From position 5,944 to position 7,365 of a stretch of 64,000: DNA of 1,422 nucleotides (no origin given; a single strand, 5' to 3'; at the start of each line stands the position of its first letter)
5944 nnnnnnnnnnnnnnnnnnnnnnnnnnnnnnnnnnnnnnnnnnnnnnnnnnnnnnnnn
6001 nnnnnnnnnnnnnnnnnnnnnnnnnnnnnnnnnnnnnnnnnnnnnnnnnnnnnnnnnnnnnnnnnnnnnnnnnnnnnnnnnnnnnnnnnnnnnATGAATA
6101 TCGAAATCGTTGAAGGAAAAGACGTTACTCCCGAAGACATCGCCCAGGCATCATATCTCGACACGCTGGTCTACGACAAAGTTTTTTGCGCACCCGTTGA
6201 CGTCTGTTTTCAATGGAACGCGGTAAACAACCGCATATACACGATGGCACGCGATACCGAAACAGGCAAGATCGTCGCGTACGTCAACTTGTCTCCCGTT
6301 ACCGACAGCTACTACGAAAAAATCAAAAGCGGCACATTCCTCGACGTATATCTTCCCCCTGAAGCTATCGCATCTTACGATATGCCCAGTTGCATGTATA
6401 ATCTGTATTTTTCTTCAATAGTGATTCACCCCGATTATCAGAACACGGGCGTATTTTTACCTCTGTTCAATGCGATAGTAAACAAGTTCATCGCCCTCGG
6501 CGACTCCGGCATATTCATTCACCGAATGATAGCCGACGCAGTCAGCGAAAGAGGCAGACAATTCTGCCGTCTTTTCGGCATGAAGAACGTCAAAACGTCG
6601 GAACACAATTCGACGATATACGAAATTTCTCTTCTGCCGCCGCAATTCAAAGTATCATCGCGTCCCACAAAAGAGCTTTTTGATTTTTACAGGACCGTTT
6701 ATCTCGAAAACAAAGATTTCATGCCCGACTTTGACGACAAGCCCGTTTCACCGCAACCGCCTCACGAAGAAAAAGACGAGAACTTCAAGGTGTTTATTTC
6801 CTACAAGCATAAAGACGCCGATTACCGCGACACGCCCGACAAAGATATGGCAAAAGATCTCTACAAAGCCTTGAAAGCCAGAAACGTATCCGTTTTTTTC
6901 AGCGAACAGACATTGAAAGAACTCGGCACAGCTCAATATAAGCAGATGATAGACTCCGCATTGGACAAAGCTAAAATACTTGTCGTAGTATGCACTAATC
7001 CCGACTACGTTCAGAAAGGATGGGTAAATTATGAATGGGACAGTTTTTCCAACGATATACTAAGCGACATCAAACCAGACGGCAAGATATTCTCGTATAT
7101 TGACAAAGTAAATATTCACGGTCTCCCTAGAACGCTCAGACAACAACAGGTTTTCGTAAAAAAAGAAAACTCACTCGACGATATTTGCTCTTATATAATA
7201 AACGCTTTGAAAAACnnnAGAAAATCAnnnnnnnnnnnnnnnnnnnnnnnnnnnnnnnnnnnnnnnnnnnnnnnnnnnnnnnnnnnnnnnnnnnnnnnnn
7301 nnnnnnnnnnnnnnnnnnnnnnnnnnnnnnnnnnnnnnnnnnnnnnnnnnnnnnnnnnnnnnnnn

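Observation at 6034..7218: GNAT-fold / TIR-domain fusion encoded as a stand-alone, self-promoted gene: candidate undescribed single-gene immune module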

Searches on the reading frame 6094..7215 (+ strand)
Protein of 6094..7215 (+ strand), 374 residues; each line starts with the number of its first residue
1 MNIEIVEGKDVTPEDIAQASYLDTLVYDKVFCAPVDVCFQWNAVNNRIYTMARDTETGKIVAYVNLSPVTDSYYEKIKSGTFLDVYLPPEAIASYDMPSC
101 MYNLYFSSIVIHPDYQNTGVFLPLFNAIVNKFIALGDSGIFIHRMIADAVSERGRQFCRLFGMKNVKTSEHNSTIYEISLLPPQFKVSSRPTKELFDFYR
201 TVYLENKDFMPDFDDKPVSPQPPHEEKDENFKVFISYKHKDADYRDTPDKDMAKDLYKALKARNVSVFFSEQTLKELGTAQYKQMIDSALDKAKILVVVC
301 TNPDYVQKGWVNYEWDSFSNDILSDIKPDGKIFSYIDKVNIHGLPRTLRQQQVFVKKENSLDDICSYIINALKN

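Call 3: search_protein_families(library=pfam, proteins=[window:6094-7215:+], max_evalue=1)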
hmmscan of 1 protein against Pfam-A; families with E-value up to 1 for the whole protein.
window:6094-7215:+ (374 aa): 3 families
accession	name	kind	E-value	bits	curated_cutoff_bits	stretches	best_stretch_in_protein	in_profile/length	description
PF13676.11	TIR_2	-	1.4e-11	45.3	28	1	233-320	1-77/122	TIR domain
PF01582.25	TIR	-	0.0045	17.2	21.3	1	249-315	14-77/179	TIR domain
PF08937.16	ThsB_TIR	-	0.019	15.8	21.2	1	234-319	1-84/100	Thoeris protein ThsB, TIR-like domain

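Call 4: search_protein_families(library=padloc, proteins=[window:6094-7215:+], max_evalue=1)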
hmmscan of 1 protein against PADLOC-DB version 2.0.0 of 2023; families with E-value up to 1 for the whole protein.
window:6094-7215:+ (374 aa): 9 families
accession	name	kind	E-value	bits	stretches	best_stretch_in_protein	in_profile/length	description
PDLC05062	PDC-S66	-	8e-12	43.2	1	222-318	140-226/282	-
PDLC00417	ThsB1|ThsB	-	4.5e-06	24.4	1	227-325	163-251/303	TIR-like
PDLC00424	ThsB1|ThsB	-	0.0001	20.2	1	250-301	114-163/234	TIR-like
PDLC02012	SAVED5--SAVED_TIR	-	0.00065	16.9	1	228-311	11-83/404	-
PDLC04688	PDC-M50B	-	0.0034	15.6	1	232-315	4-85/162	-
PDLC01895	CARF4--CARF_PDDEXK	-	0.0038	14.3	1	228-296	303-372/397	-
PDLC00418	ThsB1|ThsB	-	0.0053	14.6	1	230-316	4-86/155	TIR-like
PDLC00434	ThsB1|ThsB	-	0.0095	13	1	231-314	139-212/396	TIR-like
PDLC00431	ThsB1|ThsB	-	0.018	13.5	1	273-315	43-84/162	TIR-like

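Call 5: search_protein_families(library=ncbifam, proteins=[window:6094-7215:+], max_evalue=1)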
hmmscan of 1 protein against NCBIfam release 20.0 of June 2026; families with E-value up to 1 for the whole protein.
window:6094-7215:+ (374 aa): 3 families
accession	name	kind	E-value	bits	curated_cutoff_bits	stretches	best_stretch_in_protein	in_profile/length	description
NF042941.1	Retron_TIR_antiphage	equivalog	1.1e-07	31.1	600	1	224-337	333-433/464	TIR domain-containing anti-phage reverse transcriptase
NF058526.1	Thoeris_type3_ThcB4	equivalog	6.1e-06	25.3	220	1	231-317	128-204/375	Thoeris type III anti-phage system protein ThcB4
NF040588.1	FxsC_Nterm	equivalog_domain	0.0071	16.3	130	1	234-320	4-97/182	TIR-like protein FxsC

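Call 6: find_homologous_proteins(query=window:6094-7215:+)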
Query window:6094-7215:+ (374 aa): 128 proteins with E <= 0.001 among 1916 candidates; the best 120 are listed.
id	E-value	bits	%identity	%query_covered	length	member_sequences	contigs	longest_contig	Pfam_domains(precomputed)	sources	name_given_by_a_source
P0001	7.7e-251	849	99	100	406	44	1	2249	PF13676.12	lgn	-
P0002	1.9e-203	693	81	100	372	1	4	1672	PF13676.12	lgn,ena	-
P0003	1.6e-200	684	80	100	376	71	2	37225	PF13676.12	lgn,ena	-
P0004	6.2e-194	662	78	100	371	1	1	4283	PF13676.12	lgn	-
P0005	3.4e-116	406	57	54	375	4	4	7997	PF13676.12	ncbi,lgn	-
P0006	3.5e-116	406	60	53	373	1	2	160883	PF13676.12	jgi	jgi:GNAT superfamily N-acetyltransferase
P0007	5.6e-115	402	58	52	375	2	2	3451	PF13676.12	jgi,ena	-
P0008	3.7e-111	390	52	56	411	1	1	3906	PF13676.12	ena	-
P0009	1.5e-110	388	56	54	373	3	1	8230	PF01582.26,PF13676.12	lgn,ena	-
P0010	1.7e-109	384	57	52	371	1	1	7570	PF13676.12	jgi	-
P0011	2.7e-108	380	57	54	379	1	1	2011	PF01582.26,PF13676.12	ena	-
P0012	1.7e-107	378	55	54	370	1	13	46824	PF13676.12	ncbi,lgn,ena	-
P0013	2.1e-107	377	57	54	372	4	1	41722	PF01582.26,PF13676.12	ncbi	-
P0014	2.5e-107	377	57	53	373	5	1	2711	PF13676.12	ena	-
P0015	2.7e-107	377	56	54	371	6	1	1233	PF01582.26,PF13676.12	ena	-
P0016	2.9e-107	377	57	54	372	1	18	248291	PF01582.26,PF13676.12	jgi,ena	-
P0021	1.0e-106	375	55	55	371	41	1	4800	PF13676.12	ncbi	-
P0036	4.2e-105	370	57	54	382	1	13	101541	PF13676.12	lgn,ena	-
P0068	1.4e-101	358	52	57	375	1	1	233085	PF13676.12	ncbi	-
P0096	5.8e-98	346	53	54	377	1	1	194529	PF13676.12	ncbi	-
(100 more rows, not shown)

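Call 7: search_solved_structures(query=window:6094-7215:+, max_evalue=10, show_alignments=2)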
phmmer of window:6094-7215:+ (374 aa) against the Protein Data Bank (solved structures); distinct sequences matched with E-value up to 10: 4.
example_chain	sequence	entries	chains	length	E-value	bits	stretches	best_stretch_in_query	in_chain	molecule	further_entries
7uwg_A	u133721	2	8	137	5.7e-06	28.7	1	248-365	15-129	Molecular chaperone Tir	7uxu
8g83_A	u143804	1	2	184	1e-05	27.9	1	249-368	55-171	NAD(+) hydrolase AbTIR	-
7uxr_A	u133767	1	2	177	0.0006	22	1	249-325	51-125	TIR domain protein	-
1t3g_A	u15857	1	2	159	1.3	11.1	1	263-321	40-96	X-linked interleukin-1 receptor accessory protein-like 1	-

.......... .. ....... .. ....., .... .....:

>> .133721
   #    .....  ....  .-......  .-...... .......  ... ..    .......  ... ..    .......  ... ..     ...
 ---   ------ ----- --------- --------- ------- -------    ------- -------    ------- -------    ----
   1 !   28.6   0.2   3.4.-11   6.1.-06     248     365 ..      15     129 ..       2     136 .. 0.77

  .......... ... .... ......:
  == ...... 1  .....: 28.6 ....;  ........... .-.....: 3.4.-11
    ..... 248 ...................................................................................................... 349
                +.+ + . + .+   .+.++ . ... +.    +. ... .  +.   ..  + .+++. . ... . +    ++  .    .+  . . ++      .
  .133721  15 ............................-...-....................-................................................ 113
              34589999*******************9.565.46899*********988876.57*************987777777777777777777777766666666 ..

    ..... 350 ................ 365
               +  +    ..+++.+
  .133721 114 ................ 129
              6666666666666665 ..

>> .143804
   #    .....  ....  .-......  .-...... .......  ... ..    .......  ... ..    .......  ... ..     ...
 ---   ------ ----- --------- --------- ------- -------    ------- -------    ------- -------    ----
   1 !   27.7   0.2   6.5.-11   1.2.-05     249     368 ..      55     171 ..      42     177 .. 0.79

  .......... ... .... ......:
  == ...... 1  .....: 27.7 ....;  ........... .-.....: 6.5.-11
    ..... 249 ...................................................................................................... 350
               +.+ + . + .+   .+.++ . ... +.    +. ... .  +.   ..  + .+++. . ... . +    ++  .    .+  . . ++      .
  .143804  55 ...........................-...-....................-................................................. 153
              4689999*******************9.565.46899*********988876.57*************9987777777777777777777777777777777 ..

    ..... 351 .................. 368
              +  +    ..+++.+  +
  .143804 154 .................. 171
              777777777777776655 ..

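Call 25: find_encoding_contigs(protein=P0016, flank=8000, max_places=4)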
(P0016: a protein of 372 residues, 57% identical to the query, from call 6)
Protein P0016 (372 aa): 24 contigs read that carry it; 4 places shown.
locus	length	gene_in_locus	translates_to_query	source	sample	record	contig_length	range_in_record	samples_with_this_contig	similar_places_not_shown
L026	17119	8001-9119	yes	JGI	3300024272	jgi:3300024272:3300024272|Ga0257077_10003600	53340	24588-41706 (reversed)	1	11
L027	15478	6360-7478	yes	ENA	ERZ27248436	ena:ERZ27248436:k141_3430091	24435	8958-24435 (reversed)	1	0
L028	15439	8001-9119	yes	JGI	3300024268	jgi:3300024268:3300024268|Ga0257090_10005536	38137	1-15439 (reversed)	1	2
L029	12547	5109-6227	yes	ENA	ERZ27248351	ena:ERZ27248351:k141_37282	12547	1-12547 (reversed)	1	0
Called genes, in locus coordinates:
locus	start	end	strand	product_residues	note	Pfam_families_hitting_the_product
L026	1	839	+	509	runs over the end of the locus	PF07556:DUF1538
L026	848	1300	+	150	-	-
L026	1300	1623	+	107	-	-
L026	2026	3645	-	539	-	PF05592:Bac_rhamnosid (faint), PF17389:Bac_rhamnosid6H (weak), PF17390:Bac_rhamnosid_C (weak)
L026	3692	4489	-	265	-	PF14808:TMEM164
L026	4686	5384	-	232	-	-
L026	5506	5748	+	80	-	-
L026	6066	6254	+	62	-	-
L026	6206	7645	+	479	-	PF02449:Glyco_hydro_42 (faint), PF01229:Glyco_hydro_39, PF00150:Cellulase (weak)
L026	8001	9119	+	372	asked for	PF01582:TIR, PF13676:TIR_2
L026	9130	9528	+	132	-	PF01042:Ribonuc_L-PSP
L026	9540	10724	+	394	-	PF01582:TIR (weak), PF13676:TIR_2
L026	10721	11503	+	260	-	PF00891:Methyltransf_2, PF13489:Methyltransf_23, PF05175:MTS (weak), PF02390:Methyltransf_4 (weak), PF08241:Methyltransf_11, PF08242:Methyltransf_12, PF13649:Methyltransf_25, PF13847:Methyltransf_31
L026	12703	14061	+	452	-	PF13375:RnfC_N, PF01512:Complex1_51K, PF10531:SLBB, PF12838:Fer4_7 (weak), PF13183:Fer4_8 (weak), PF13187:Fer4_9, PF13237:Fer4_10 (weak), PF13534:Fer4_17 (weak)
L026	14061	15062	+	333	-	PF03116:NQR2_RnfD_RnfE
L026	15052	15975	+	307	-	PF04205:FMN_bind (weak)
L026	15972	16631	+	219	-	PF02508:Rnf-Nqr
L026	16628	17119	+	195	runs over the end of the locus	PF02508:Rnf-Nqr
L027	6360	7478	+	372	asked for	PF01582:TIR, PF13676:TIR_2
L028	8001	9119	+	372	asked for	PF01582:TIR, PF13676:TIR_2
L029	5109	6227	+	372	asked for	PF01582:TIR, PF13676:TIR_2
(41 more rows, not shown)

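Call 26: find_encoding_contigs(protein=P0006, flank=8000, max_places=2)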
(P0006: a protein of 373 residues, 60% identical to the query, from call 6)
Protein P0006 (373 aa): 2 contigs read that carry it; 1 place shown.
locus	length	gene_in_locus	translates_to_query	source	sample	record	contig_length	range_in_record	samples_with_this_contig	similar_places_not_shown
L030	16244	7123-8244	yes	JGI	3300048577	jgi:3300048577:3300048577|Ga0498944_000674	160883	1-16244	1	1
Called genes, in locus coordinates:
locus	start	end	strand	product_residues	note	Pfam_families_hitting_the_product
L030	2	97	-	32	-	?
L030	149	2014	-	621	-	PF08937:ThsB_TIR (weak), PF13676:TIR_2, PF03793:PASTA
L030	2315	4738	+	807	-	PF02026:RyR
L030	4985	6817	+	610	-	-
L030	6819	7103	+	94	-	PF02026:RyR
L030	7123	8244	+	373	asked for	PF13676:TIR_2 (weak)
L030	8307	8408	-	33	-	-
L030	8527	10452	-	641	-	PF00724:Oxidored_FMN, PF00890:FAD_binding_2, PF01134:GIDA (weak), PF01266:DAO (weak), PF07992:Pyr_redox_2, PF12831:FAD_oxidored, PF13450:NAD_binding_8, PF00070:Pyr_redox, +4 more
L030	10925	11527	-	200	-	PF00132:Hexapep, PF14602:Hexapep_2 (weak)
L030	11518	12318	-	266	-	PF02811:PHP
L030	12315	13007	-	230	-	PF00005:ABC_tran, PF02463:SMC_N (faint)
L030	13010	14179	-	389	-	PF01979:Amidohydro_1, PF07969:Amidohydro_3 (faint)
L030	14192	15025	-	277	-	PF00005:ABC_tran, PF02463:SMC_N (weak), PF13304:AAA_21 (weak)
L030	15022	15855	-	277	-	PF06007:PhnJ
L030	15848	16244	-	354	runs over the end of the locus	PF05861:PhnI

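Call 27: find_encoding_contigs(protein=P0068, flank=8000, max_places=2)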
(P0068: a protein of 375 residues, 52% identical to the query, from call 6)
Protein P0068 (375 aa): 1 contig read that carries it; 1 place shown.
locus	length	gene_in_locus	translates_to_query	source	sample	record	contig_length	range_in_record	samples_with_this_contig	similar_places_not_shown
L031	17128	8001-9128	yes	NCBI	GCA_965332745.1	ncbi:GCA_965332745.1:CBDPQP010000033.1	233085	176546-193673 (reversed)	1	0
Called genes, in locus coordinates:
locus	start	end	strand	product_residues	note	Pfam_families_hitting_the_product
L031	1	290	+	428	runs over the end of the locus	PF02403:Seryl_tRNA_N, PF00587:tRNA-synt_2b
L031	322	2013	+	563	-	PF03553:Na_H_antiporter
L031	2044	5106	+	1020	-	-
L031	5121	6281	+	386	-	PF02492:cobW, PF07683:CobW_C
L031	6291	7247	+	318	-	PF21537:DUF1980_C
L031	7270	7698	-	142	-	-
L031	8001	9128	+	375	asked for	PF13676:TIR_2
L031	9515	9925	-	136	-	-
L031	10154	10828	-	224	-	PF01872:RibD_C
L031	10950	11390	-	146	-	PF13420:Acetyltransf_4 (weak), PF00583:Acetyltransf_1, PF13673:Acetyltransf_10, PF13508:Acetyltransf_7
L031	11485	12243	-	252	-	PF03372:Exo_endo_phos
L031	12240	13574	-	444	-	PF01546:Peptidase_M20, PF07687:M20_dimer (weak)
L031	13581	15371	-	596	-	PF00753:Lactamase_B, PF19583:ODP, PF12724:Flavodoxin_5 (weak), PF01613:Flavin_Reduct, PF21349:RUBY_RBDX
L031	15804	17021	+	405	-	PF00291:PALP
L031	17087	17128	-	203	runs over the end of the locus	PF01741:MscL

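Call 39: search_dna_similar(query=window:6094-7215:+, collection=phages, mode=protein, max_evalue=0.001)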
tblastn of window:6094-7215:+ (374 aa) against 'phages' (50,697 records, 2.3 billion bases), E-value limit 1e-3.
No match.

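Call 54: find_encoding_contigs(protein=P0096, flank=8000, max_places=2)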
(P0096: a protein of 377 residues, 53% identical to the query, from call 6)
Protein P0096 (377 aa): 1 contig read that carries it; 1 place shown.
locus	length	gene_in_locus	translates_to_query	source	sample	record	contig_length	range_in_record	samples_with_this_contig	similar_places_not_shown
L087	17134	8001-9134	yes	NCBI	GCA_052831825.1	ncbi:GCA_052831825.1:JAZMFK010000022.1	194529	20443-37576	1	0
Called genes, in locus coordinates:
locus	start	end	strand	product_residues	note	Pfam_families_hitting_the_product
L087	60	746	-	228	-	PF00392:GntR (weak), PF01047:MarR, PF08220:HTH_DeoR, PF08279:HTH_11 (weak), PF13412:HTH_24 (weak), PF25212:HVO_A0114 (weak), PF12802:MarR_2 (weak), PF00455:DeoRC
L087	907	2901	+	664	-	PF08282:Hydrolase_3 (faint), PF03332:PMM (weak), PF00465:Fe-ADH, PF13685:Fe-ADH_2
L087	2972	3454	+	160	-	PF04542:Sigma70_r2, PF08281:Sigma70_r4_2, PF04545:Sigma70_r4 (weak)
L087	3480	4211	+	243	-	PF03413:PepSY (weak)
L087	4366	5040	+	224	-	PF23023:Anti-Pycsar_Apyc1 (weak), PF00753:Lactamase_B, PF12706:Lactamase_B_2 (faint)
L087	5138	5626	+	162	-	PF07479:NAD_Gly3P_dh_C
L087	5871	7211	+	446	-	PF13676:TIR_2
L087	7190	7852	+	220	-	PF00702:Hydrolase, PF12710:HAD (weak), PF13419:HAD_2, PF13242:Hydrolase_like (weak)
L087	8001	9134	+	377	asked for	PF13676:TIR_2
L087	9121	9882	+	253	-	PF16227:DUF4886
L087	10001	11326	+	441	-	PF01554:MatE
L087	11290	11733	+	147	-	-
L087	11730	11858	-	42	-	-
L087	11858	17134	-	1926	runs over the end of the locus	PF00149:Metallophos (weak), PF03629:SASA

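Call 55: find_encoding_contigs(protein=P0036, flank=8000, max_places=3)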
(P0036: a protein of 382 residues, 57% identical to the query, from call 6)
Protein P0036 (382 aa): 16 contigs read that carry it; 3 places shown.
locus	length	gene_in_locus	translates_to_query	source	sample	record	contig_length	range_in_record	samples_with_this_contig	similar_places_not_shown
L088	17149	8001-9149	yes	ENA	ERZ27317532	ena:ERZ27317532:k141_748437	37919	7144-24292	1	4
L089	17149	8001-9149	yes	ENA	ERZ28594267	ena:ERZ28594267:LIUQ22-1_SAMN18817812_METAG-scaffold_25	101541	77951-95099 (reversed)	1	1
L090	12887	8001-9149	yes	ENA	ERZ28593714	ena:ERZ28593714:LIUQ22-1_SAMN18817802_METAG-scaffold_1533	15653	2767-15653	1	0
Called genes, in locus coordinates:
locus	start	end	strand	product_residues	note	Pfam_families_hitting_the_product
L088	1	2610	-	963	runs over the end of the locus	PF10544:T5orf172, PF13455:MUG113 (weak), PF04851:ResIII (weak)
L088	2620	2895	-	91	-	-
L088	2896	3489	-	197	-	-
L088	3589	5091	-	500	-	PF02384:N6_Mtase (faint), PF07669:Eco57I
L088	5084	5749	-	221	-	-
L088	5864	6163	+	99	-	PF12844:HTH_19 (weak), PF01381:HTH_3, PF13443:HTH_26, PF13560:HTH_31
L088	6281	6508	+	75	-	-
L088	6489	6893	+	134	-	-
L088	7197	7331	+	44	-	-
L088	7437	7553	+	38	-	-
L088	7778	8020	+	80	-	PF13443:HTH_26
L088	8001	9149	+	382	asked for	PF13676:TIR_2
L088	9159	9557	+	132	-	PF01042:Ribonuc_L-PSP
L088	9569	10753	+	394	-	PF01582:TIR (weak), PF13676:TIR_2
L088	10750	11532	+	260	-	PF00891:Methyltransf_2, PF13489:Methyltransf_23, PF05175:MTS (weak), PF02390:Methyltransf_4 (weak), PF08241:Methyltransf_11, PF08242:Methyltransf_12, PF13649:Methyltransf_25, PF13847:Methyltransf_31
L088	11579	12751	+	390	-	PF00702:Hydrolase, PF06888:Put_Phosphatase, PF12710:HAD, PF13419:HAD_2 (faint)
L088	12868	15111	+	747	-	-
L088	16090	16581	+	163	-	PF13306:LRR_5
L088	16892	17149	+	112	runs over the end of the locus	-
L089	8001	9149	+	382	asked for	PF13676:TIR_2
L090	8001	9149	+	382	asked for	PF13676:TIR_2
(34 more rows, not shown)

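Call 67: search_protein_families(library=ncbifam, proteins=[P0013, L087:5871-7208:+], max_evalue=0.001)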
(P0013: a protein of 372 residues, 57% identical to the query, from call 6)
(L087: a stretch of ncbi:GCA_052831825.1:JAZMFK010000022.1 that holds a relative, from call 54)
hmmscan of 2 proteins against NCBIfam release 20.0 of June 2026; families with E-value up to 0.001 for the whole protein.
P0013 (372 aa): 1 family
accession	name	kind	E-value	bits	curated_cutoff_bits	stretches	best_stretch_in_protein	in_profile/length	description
NF058526.1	Thoeris_type3_ThcB4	equivalog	2e-05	23.6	220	1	5-88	130-203/375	Thoeris type III anti-phage system protein ThcB4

L087:5871-7208:+ (446 aa): 7 families
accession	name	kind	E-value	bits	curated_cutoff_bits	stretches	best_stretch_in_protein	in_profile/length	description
NF001684.0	PRK00443.1-4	subfamily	2.1e-13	50.4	326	1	351-428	169-246/260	glucosamine-6-phosphate deaminase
NF002557.0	PRK02122.1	subfamily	5e-13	48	384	2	346-421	198-273/653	glucosamine-6-phosphate deaminase-like protein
TIGR00502.1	nagB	equivalog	2.4e-12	46.7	236.9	1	357-422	181-246/259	glucosamine-6-phosphate deaminase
NF058526.1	Thoeris_type3_ThcB4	equivalog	2.9e-05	23.1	220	1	24-121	128-227/375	Thoeris type III anti-phage system protein ThcB4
NF007291.0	PRK09762.1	equivalog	5.3e-05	22.9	271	1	354-416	172-234/236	galactosamine-6-phosphate isomerase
NF009022.0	PRK12358.1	equivalog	9.7e-05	22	247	1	343-420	157-234/239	glucosamine-6-phosphate deaminase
NF001682.0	PRK00443.1-1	equivalog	0.00053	19.4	528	0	358-418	170-229/262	glucosamine-6-phosphate deaminase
